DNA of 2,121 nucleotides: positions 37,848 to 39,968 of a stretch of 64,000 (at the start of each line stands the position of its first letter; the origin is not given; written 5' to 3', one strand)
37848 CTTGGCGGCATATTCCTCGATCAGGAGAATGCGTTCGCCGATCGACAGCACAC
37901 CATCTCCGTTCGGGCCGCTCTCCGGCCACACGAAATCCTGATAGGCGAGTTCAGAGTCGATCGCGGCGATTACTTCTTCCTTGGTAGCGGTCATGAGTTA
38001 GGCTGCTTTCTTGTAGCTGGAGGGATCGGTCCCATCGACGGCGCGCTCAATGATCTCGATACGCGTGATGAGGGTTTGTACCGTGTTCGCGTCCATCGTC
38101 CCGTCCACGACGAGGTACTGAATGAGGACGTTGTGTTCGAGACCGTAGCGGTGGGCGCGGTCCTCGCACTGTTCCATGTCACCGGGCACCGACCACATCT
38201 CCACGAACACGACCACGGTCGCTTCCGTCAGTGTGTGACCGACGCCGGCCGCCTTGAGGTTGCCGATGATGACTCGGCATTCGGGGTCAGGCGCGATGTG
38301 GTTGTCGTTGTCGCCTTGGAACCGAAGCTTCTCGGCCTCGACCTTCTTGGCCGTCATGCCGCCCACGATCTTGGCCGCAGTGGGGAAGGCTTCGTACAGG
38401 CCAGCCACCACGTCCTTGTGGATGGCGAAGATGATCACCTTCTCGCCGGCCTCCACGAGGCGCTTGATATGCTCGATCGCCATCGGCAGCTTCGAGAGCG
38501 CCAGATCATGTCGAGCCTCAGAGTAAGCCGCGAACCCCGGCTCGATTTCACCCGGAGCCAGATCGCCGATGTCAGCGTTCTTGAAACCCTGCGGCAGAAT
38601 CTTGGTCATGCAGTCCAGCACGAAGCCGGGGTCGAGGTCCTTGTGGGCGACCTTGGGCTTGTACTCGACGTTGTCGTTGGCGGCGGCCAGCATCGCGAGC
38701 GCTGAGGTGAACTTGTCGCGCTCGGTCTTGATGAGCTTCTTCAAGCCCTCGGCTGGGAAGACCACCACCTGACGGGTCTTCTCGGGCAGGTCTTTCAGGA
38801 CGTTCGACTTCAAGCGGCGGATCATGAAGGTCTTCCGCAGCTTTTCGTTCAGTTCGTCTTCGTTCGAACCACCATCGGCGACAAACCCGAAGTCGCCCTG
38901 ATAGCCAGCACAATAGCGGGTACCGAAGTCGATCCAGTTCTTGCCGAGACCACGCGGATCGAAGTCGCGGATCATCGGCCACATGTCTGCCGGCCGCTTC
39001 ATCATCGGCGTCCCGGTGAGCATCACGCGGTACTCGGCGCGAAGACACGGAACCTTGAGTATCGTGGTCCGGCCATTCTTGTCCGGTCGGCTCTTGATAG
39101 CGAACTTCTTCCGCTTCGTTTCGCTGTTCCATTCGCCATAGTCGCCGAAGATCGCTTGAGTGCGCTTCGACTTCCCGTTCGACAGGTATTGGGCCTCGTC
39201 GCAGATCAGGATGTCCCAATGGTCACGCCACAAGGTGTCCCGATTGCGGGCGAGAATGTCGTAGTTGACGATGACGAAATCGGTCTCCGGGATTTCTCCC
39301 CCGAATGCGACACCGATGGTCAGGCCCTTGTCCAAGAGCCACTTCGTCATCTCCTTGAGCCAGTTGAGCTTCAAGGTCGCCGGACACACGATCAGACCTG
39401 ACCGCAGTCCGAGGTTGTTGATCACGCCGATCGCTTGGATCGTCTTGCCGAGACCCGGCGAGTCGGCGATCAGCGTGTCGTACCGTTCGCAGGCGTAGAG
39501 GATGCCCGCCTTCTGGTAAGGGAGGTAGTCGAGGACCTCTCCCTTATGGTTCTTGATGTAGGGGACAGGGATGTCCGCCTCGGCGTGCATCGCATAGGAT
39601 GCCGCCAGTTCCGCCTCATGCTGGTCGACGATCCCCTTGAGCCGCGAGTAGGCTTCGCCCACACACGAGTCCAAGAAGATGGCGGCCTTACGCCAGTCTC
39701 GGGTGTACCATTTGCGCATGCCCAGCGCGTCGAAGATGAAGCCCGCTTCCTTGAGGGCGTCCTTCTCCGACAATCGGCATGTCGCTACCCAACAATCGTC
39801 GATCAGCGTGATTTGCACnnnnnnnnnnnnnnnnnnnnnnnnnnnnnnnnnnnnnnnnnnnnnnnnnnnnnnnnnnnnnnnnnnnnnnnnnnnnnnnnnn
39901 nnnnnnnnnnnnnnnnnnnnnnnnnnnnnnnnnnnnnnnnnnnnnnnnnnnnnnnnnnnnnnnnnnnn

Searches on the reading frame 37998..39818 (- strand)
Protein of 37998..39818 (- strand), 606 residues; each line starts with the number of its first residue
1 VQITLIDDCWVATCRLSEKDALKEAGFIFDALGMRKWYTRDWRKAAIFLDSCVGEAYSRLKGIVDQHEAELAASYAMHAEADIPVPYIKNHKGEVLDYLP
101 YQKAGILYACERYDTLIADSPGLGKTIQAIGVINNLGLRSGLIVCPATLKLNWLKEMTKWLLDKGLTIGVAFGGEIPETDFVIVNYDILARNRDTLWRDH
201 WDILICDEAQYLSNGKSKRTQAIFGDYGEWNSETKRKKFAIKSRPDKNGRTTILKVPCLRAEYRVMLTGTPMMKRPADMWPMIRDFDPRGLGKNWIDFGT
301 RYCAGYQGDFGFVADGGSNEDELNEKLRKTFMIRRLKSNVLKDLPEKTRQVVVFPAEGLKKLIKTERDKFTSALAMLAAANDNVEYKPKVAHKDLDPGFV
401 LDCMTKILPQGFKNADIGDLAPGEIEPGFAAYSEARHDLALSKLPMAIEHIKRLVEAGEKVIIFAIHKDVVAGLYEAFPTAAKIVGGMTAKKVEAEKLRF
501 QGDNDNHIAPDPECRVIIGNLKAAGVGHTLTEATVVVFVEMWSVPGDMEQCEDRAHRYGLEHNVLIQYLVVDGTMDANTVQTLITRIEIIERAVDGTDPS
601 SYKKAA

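Call 11: search_protein_families(library=pfam, proteins=[window:37998-39818:-])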
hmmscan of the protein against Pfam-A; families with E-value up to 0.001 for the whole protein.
window:37998-39818:- (606 aa): 3 families
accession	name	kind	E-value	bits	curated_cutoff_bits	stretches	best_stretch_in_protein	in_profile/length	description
PF00176.29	SNF2-rel_dom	-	6.4e-26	91.6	24.9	2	101-223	1-148/290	SNF2-related domain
PF00271.37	Helicase_C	-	1.5e-08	35.3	23.5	1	448-559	3-110/110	Helicase conserved C-terminal domain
PF04851.21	ResIII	-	0.00025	21.5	22.5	0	113-215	24-140/164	Type III restriction enzyme, res subunit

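Call 12: search_protein_families(library=phrogs, proteins=[window:37998-39818:-])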
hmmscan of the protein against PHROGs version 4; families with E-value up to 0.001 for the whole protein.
window:37998-39818:- (606 aa): 8 families
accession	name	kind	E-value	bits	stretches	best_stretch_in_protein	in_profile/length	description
phrog_62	-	DNA, RNA and nucleotide metabolism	5.3e-91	307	1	56-598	674-1137/1881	DNA helicase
phrog_29996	-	unknown function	1.7e-20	73.7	2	98-223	724-860/1189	-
phrog_16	-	DNA, RNA and nucleotide metabolism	2.6e-09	36.9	1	66-275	249-420/986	DNA helicase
phrog_23807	-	unknown function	5.5e-09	35.3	1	96-158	128-196/1053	-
phrog_11801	-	other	4.8e-05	21.6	1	88-170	858-945/2269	DNA methyltransferase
phrog_26785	-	unknown function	7.6e-05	21.8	1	85-154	235-312/1087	-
phrog_1685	-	unknown function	0.00027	19.2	0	513-594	1467-1549/2278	-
phrog_21391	-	DNA, RNA and nucleotide metabolism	0.00095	17.3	0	456-557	1357-1453/2021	DNA helicase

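Call 28: find_related_loci(query=window:37998-39818:-, collection=viral_contigs, flank=10000)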
Query window:37998-39818:- (606 aa) in viral_contigs; peptide patterns used: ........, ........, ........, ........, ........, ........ (x = any residue, [..] = any of these).
30 stretches matched a pattern; 23 encode a relative of the query (tblastn E <= 1e-3); 22 distinct loci.
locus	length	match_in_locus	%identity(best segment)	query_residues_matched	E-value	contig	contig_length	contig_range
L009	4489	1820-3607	69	1-599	0e+0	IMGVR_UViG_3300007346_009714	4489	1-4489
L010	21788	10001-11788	69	1-599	0e+0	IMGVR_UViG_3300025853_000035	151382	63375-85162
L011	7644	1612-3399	69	1-599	0e+0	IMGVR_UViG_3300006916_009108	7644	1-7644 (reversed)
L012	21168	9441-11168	70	22-598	0e+0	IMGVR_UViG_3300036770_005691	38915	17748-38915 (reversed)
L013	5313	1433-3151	70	22-596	0e+0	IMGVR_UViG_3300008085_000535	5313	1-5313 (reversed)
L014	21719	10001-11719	70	22-596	0e+0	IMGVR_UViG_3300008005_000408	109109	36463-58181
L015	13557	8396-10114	70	22-596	0e+0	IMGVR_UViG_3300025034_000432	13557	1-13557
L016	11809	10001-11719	70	22-596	0e+0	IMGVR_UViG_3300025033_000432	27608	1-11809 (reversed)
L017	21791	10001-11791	67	1-601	0e+0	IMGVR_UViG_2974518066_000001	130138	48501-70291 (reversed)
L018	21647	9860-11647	67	1-599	0e+0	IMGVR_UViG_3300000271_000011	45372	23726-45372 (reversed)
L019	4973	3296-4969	70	22-581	0e+0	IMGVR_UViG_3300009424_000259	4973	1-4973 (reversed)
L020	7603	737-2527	66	1-600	0e+0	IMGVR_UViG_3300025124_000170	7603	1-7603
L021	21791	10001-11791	66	1-600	0e+0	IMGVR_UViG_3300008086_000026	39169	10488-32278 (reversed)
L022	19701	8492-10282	66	1-600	0e+0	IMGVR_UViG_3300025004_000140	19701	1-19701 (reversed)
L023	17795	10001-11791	66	1-600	0e+0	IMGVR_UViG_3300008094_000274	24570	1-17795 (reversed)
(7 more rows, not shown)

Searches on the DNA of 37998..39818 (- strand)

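Call 103: build_rna_model(alignment_id=A7)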
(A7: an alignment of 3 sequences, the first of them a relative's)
Model R2 built from alignment A7 (3 sequences, 174 columns); structure: RNAalifold consensus.
model positions 154; base pairs 27; branch points 1; effective number of sequences 1.47; information 0.59 bits per position. Calibrated on 0.2 Mb of random sequence (short: E-values are rough).
structure used (alignment columns):
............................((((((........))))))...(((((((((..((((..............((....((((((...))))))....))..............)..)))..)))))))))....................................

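Call 104: search_with_rna_model(model_id=R2, sources=[window, L005, L006, L007, L008, L010, L012, L014, L015, L017, L018, L021, L022, L025, L029, L030, L032, L034, L037, L039, L009, L011, L013, L019, L020, L026, L027, L028], max_evalue=10)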
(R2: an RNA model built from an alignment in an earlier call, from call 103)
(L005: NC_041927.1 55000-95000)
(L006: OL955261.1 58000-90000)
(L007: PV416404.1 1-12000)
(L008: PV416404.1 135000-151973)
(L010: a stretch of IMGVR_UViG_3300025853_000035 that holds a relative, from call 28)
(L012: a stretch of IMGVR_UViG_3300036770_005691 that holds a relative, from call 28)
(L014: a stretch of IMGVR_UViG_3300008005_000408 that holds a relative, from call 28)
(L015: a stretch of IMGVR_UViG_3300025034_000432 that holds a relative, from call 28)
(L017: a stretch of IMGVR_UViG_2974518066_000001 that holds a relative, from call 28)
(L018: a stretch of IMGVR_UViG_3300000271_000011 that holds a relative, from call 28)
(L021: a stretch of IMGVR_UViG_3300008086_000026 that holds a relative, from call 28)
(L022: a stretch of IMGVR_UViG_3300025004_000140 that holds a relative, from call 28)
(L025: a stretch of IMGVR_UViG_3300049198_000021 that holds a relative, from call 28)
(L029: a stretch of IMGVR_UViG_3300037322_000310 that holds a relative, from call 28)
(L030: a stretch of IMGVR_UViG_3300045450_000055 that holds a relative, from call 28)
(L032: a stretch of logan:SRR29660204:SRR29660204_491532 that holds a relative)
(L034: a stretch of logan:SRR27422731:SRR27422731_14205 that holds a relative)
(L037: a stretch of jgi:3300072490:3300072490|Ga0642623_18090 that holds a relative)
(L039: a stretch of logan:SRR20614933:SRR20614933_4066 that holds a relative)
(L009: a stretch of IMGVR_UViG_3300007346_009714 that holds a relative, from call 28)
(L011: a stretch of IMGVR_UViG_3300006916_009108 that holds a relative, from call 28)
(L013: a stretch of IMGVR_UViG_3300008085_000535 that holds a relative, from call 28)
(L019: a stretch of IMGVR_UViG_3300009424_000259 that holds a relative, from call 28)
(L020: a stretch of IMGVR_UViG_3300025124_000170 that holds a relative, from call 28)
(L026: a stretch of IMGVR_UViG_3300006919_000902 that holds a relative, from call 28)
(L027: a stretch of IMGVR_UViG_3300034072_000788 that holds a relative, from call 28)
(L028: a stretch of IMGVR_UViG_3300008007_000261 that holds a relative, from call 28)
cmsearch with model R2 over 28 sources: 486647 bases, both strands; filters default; matches with E-value up to 10: 9.
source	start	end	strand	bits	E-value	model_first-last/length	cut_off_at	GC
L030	3885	4036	-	166.4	6.3e-39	1-154/154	no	0.57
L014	3417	3588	-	161.9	8.5e-38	1-154/154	no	0.51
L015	1812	1983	-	161.9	8.5e-38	1-154/154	no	0.51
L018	3167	3319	-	114.6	4.6e-26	1-154/154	no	0.53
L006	13516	13637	+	111.7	2.3e-25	1-154/154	no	0.58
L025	2275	2428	-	102.6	4.2e-23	1-154/154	no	0.52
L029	3612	3764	-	99.5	2.5e-22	1-154/154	no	0.5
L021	4199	4329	-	93.1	9.5e-21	1-154/154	no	0.56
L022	2690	2820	-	93.1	9.5e-21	1-154/154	no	0.56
